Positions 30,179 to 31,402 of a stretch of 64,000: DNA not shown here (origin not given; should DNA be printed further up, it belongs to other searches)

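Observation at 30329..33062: AT-rich orphan cargo genes sandwiched between IS3 remnants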

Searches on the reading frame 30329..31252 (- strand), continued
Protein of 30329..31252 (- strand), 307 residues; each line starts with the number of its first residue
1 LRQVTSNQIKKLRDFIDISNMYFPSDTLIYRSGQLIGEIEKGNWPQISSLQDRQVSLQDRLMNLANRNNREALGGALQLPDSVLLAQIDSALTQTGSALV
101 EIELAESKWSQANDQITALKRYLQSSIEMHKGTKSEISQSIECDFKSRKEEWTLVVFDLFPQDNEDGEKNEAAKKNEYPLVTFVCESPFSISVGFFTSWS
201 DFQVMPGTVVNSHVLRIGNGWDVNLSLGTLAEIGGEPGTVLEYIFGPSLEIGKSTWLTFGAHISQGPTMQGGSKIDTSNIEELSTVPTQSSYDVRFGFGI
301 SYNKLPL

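Call 35: find_encoding_contigs(protein=P0152, flank=8000, max_places=3)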
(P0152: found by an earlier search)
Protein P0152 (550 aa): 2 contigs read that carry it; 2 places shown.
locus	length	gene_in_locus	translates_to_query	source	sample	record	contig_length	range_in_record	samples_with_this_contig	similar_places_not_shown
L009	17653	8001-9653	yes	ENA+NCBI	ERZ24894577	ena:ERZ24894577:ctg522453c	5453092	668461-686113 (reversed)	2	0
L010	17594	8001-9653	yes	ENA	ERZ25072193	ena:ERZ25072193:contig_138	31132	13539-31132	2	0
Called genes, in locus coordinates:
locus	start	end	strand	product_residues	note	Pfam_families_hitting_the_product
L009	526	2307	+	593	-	PF00560:LRR_1 (faint), PF12799:LRR_4 (faint), PF13855:LRR_8 (weak), PF23598:LRR_14 (weak)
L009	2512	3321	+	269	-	PF13860:FlgD_ig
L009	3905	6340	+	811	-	PF00036:EF-hand_1 (faint), PF05345:He_PIG, PF17963:Big_9, PF00092:VWA, PF13519:VWA_2, PF13768:VWA_3 (faint), PF03781:FGE-sulfatase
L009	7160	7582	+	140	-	-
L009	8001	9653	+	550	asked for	-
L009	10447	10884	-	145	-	-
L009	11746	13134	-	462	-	PF00749:tRNA-synt_1c, PF19269:Anticodon_2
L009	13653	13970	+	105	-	-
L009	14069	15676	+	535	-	PF03853:YjeF_N, PF01256:Carb_kinase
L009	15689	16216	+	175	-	-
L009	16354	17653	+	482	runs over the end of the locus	PF25596:CPSase_L_D1, PF13535:ATP-grasp_4 (faint), PF02786:CPSase_L_D2, PF07478:Dala_Dala_lig_C (weak), PF02787:CPSase_L_D3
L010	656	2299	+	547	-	PF00560:LRR_1 (faint), PF12799:LRR_4 (faint), PF13855:LRR_8 (weak), PF23598:LRR_14 (weak)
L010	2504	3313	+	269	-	PF13860:FlgD_ig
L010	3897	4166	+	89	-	-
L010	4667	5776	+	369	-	PF00092:VWA, PF13519:VWA_2 (weak), PF13768:VWA_3 (faint)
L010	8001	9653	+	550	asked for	-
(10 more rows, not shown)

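Call 36: predict_structure(alignment_id=A3)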
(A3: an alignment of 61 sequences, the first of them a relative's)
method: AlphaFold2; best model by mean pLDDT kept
length: 480 residues; sequences in the alignment: 61
mean_pLDDT: 82.3   pTM: 0.69
mean pLDDT of the five models: 82.3, 81.9, 81.9, 80.5, 79.4
residues with pLDDT >= 90: 233; 70-90: 142; 50-70: 75; < 50: 30
segments of 3 or more residues with pLDDT < 50: 1-4, 9-12, 50-56, 101-106
pLDDT, mean of each block of 10 residues (from residue 1): 47 50 53 73 62 55 87 87 95 91 47 58 73 71 84 92 92 92 97 95 85 78 75 86 90 93 96 92 87 82 62 92 88 95 90 68 94 93 89 89 80 87 92 96 96 95 95 82
secondary structure, 60 per line:
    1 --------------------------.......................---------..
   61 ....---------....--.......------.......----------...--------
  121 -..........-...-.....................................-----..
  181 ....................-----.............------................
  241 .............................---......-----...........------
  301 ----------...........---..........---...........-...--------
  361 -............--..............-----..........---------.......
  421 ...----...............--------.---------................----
elements in order: H27-49 E59-64 E74-77 E80-86 E93-99 H122-131 H137-173 H179-200 H206-218 H225-269 E273-278 E284-294 E311-321 E325-334 E338-348 E362-373 E376-389 E395-404 E414-423 E428-442 E461-476

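Call 39: search_protein_families(library=padloc, proteins=[L005:3382-4290:+, L005:4389-5195:+, L005:5189-6061:+, L005:6180-7790:+, L005:9527-9922:+, L005:9989-10996:+, L005:116-3361:+, L004:9292-10509:+, L003:3606-4406:-, P0012], max_evalue=0.01)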
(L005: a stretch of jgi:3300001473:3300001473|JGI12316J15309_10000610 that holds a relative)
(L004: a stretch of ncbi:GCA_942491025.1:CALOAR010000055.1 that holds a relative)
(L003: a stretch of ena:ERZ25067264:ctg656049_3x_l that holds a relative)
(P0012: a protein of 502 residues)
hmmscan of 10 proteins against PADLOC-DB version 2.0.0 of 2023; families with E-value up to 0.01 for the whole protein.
L005:3382-4290:+ (302 aa): 0 families

L005:4389-5195:+ (268 aa): 0 families

L005:5189-6061:+ (290 aa): 1 family
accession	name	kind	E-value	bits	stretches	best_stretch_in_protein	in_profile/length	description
PDLC03855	LmuA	-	0.0071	13.7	0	92-259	18-175/425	-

L005:6180-7790:+ (536 aa): 2 families
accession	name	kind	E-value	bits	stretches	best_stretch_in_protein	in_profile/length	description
PDLC03014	subtilase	-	2.9e-11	41.5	1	224-490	174-375/391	-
PDLC02198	IetS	-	0.0051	12.8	0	221-278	251-302/795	-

L005:9527-9922:+ (131 aa): 0 families

L005:9989-10996:+ (335 aa): 0 families

L005:116-3361:+ (1081 aa): 0 families

L004:9292-10509:+ (405 aa): 0 families

L003:3606-4406:- (266 aa): 0 families

P0012 (502 aa): 0 families

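Call 46: find_related_loci(query=A5, collection=genome_contigs, flank=8000)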
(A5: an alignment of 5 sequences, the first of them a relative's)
Query A5 (480 aa) in genome_contigs; peptide patterns used: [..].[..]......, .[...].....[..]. (x = any residue, [..] = any of these).
33 stretches matched a pattern; 1 encode a relative of the query (tblastn E <= 1e-3); 1 distinct loci.
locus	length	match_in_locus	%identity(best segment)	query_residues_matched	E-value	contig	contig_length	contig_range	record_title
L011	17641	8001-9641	38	1-477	2e-99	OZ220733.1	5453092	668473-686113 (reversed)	MAG: Candidatus Latescibacterota bacterium isolate cc6a1995-d657-4e87-88a0-a2308bb9e8e7 genome assembly, chromosome: 1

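Call 48: find_related_loci(query=A5, collection=metagenome_contigs, flank=8000)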
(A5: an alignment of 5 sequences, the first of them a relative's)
Query A5 (480 aa) in metagenome_contigs; peptide patterns used: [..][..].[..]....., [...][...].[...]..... (x = any residue, [..] = any of these).
256 stretches matched a pattern, but none encodes a relative of the query by tblastn (E <= 1e-3).

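Call 52: fold_search(model_id=the predicted structure, library=pdb)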
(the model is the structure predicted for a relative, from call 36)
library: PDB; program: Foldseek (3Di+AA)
matches with E <= 10: 605; with E <= 0.001: 0
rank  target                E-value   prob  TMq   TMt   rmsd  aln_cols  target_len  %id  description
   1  9fzc_A                2.2e-03  0.96  0.14  0.33  15.2       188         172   14  Structure of OmpA-short in complex with nanobody Nb01 (released 2024-07-17)
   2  9a2m_MODEL_1_A        4.6e-03  0.85  0.12  0.16  15.1       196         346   12  Model of E. coli OmpA by in-cell photo-crosslinking MS and deep learning (released 2023-02-24)
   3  6qam_MODEL_1_A        5.7e-03  0.35  0.09  0.16  16.5       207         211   12  Solution NMR structure of outer membrane protein AlkL (released 2020-01-15)
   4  3pgs_A                7.5e-03  0.47  0.13  0.14  25.6       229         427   10  Phe3Gly mutant of EcFadL (released 2011-05-25)
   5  9oqa                  2.3e-02  0.41  0.12  0.10  26.3       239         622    8  Cryo-EM structure of AaaA, a Pseudomonas Aeruginosa autotransporter (released 2025-08-13)
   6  3slj                  3.2e-02  0.25  0.13  0.18  30.6       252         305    8  Pre-cleavage Structure of the Autotransporter EspP - N1023A mutant (released 2011-11-16)
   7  2f1v_A                3.4e-02  0.77  0.16  0.34  12.5       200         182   12  Outer membrane protein OmpW (released 2006-01-24)
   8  2x56                  3.4e-02  0.21  0.13  0.19  26.0       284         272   12  Yersinia Pestis Plasminogen Activator Pla (Native) (released 2010-07-28)
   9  4dcb_A                4.3e-02  0.14  0.11  0.16  33.2       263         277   10  Y. pestis Plasminogen Activator Pla in Complex with Human Plasminogen Activation Loop Peptide ALP11 (released 2012-06-06)
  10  1bxw                  4.8e-02  0.38  0.12  0.26  14.0       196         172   14  OUTER MEMBRANE PROTEIN A (OMPA) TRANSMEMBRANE DOMAIN (released 1998-10-14)
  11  3qrc_B                4.8e-02  0.23  0.10  0.24  17.1       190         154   13  The crystal structure of Ail, the attachment invasion locus protein of Yersinia pestis, in complex with the heparin an (released 2011-11-23)
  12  5fq7_D                4.8e-02  0.18  0.10  0.06  23.4       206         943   13  Crystal structure of the SusCD complex BT2261-2264 from Bacteroides thetaiotaomicron (released 2016-12-21)
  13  3slt                  5.1e-02  0.15  0.12  0.17  31.2       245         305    9  Pre-cleavage Structure of the Autotransporter EspP - N1023S Mutant (released 2011-11-16)
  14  3aeh_A                5.1e-02  0.11  0.10  0.14  25.1       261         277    6  Integral membrane domain of autotransporter Hbp (released 2010-07-07)
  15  6z9y_D                5.1e-02  0.11  0.10  0.08  32.7       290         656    9  Copper transporter OprC (released 2021-06-30)
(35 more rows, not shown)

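Call 53: search_solved_structures(query=A3, max_evalue=10)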
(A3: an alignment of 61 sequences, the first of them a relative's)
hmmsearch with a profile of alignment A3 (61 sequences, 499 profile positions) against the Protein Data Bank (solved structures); distinct sequences matched with E-value up to 10: 370 (the best 60 are shown).
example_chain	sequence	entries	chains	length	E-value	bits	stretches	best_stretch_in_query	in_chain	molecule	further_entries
9ugr_A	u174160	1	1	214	0.00011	24.5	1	131-274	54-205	Syn-F4-Link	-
7zr2_A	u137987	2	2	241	0.00012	24.3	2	126-257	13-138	Spike protein S2',Chimeric protein mimic of SARS-CoV-2 Spike HR1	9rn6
9s4q_25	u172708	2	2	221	0.00036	22.8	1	104-202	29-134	Kinetochore protein SPC25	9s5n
3wpo_A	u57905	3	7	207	0.00069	21.9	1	119-261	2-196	Trimeric autotransporter adhesin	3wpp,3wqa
5nt1_A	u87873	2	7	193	0.0018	20.5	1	118-219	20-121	E3 ubiquitin/ISG15 ligase TRIM25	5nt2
4ltb_A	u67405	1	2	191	0.0023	20.1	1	118-219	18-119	Tripartite motif-containing 25 variant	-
9bqx_A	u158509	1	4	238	0.0027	19.9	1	121-267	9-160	Amphiphysin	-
8p4y_A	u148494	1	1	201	0.0028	19.9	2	122-255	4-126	Protein origami triangle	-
3tnu_B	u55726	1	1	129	0.0032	19.7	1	192-282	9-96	Keratin, type II cytoskeletal 5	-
7wxz_A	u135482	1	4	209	0.0045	19.2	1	122-264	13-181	Spike protein S2'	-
4aur_A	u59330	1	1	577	0.0058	18.8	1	147-282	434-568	LEOA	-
9y5f_B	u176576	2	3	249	0.0058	18.8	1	125-289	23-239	sc-t-SNARE-5.s.8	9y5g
5zui_A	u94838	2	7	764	0.0085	18.3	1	148-282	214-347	Heat Shock Protein 104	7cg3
6egc_A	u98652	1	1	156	0.011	17.9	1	169-282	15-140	SC_2L4HC2_23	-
9y5h_B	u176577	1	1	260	0.011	17.9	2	122-274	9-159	sc-t-SNARE-diff-#3.3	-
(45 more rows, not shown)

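Call 55: list_cluster_members(proteins=[P0013, P0015, P0016, P0019, P0020, P0021, P0022, P0026, P0029, P0032])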
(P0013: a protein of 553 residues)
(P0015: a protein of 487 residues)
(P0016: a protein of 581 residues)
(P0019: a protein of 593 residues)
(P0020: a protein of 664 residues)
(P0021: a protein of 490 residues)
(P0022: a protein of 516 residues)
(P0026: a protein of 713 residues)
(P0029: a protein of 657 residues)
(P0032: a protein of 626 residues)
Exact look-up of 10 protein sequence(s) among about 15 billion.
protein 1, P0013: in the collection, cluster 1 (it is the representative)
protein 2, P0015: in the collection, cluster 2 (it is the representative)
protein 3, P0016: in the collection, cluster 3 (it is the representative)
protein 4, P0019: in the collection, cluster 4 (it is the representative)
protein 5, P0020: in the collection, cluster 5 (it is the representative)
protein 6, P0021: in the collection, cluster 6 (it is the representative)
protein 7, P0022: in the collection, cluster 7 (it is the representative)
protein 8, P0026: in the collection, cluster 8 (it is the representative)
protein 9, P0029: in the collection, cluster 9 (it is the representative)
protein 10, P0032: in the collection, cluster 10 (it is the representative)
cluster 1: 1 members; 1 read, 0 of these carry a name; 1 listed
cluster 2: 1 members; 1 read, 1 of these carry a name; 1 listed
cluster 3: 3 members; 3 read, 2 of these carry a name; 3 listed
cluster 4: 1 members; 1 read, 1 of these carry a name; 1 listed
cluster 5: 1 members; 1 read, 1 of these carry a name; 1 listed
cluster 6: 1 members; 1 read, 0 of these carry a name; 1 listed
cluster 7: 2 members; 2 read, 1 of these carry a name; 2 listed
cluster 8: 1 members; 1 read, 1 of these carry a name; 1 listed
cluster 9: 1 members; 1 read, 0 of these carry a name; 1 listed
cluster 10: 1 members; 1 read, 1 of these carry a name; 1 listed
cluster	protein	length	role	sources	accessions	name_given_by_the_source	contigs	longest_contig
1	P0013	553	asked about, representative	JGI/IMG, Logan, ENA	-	-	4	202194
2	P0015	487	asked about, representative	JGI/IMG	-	hypothetical protein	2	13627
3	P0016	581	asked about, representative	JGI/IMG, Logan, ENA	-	hypothetical protein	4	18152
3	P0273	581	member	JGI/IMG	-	hypothetical protein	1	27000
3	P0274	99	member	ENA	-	-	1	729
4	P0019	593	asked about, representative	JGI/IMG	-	predicted nucleic acid-binding Zn-ribbon protein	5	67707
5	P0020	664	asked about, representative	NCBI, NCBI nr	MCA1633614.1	MAG: hypothetical protein LC802_07830 [Acidobacteria bacterium] | hypothetical protein [Acidobacteriota bacterium]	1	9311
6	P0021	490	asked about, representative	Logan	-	-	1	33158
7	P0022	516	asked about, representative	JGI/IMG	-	-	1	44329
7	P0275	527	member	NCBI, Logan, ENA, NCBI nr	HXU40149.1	MAG TPA: hypothetical protein VN937_27585 [Blastocatellia bacterium] | hypothetical protein [Blastocatellia bacterium]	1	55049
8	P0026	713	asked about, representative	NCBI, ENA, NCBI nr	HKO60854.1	MAG TPA: hypothetical protein VJV03_06820 [Pyrinomonadaceae bacterium] | hypothetical protein [Pyrinomonadaceae bacterium]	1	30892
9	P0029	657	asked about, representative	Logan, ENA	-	-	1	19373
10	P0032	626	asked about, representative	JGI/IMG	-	hypothetical protein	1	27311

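Call 56: find_encoding_contigs(protein=P0013, flank=6000, max_places=2)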
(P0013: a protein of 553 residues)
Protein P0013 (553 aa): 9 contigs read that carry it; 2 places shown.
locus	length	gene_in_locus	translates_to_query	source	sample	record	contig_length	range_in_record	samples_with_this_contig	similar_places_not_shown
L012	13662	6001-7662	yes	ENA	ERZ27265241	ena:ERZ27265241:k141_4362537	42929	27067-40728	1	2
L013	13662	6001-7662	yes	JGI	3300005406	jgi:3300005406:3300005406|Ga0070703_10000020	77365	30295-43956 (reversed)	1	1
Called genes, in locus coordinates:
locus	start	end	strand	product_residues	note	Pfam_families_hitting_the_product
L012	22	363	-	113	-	-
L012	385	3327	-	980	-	PF00069:Pkinase, PF01636:APH (faint), PF07714:PK_Tyr_Ser-Thr, PF13432:TPR_16 (weak), PF17874:TPR_MalT (weak), PF14938:SNAP (weak), PF00515:TPR_1 (weak), PF13424:TPR_12, +9 more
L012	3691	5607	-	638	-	PF16697:Yop-YscD_cpl, PF00498:FHA, PF01590:GAF, PF13185:GAF_2, PF00158:Sigma54_activat, PF14532:Sigma54_activ_2, PF07728:AAA_5, PF25601:AAA_lid_14, +2 more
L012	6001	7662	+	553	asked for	-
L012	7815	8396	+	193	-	PF10030:DUF2272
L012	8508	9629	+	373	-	PF00082:Peptidase_S8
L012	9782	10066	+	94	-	-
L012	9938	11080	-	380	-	PF19315:MC_hydratase, PF01575:MaoC_dehydratas, PF13452:FAS1_DH_region (weak), PF01575:MaoC_dehydratas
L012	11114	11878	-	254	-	PF00561:Abhydrolase_1, PF12146:Hydrolase_4, PF12697:Abhydrolase_6, PF03096:Ndr (faint)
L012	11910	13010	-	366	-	PF03328:HpcH_HpaI, PF22484:DUF6986, PF01274:MS_TIM-barrel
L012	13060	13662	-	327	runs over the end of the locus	PF02481:DNA_processg_A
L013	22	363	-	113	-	-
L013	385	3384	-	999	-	PF00069:Pkinase, PF07714:PK_Tyr_Ser-Thr, PF01636:APH (faint), PF13432:TPR_16 (weak), PF17874:TPR_MalT (weak), PF14938:SNAP (weak), PF00515:TPR_1 (weak), PF13424:TPR_12, +9 more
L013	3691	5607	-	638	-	PF16697:Yop-YscD_cpl, PF00498:FHA, PF01590:GAF, PF13185:GAF_2, PF00158:Sigma54_activat, PF14532:Sigma54_activ_2, PF07728:AAA_5, PF25601:AAA_lid_14, +2 more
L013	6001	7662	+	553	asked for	-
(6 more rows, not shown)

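Call 57: find_encoding_contigs(protein=P0019, flank=6000, max_places=2)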
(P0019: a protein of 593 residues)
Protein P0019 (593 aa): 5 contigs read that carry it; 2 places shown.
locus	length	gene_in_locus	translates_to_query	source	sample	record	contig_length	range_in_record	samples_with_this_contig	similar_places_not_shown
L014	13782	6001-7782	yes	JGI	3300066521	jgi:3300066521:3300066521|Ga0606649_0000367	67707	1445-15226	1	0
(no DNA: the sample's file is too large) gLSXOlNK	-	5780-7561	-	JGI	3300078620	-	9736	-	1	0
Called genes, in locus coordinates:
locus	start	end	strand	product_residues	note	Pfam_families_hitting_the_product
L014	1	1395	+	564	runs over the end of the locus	PF01734:Patatin (weak)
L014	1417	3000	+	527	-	-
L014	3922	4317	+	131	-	-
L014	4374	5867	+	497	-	-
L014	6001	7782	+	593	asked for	-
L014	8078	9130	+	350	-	-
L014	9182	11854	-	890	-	PF00246:Peptidase_M14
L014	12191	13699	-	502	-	PF03734:YkuD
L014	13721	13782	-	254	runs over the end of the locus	PF01551:Peptidase_M23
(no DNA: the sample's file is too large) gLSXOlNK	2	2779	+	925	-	?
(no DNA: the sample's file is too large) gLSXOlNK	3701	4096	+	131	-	-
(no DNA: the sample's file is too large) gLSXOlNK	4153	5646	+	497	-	-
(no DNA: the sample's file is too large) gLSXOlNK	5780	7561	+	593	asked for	-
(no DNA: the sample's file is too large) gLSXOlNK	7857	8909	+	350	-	-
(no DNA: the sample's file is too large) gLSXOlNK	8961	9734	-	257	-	?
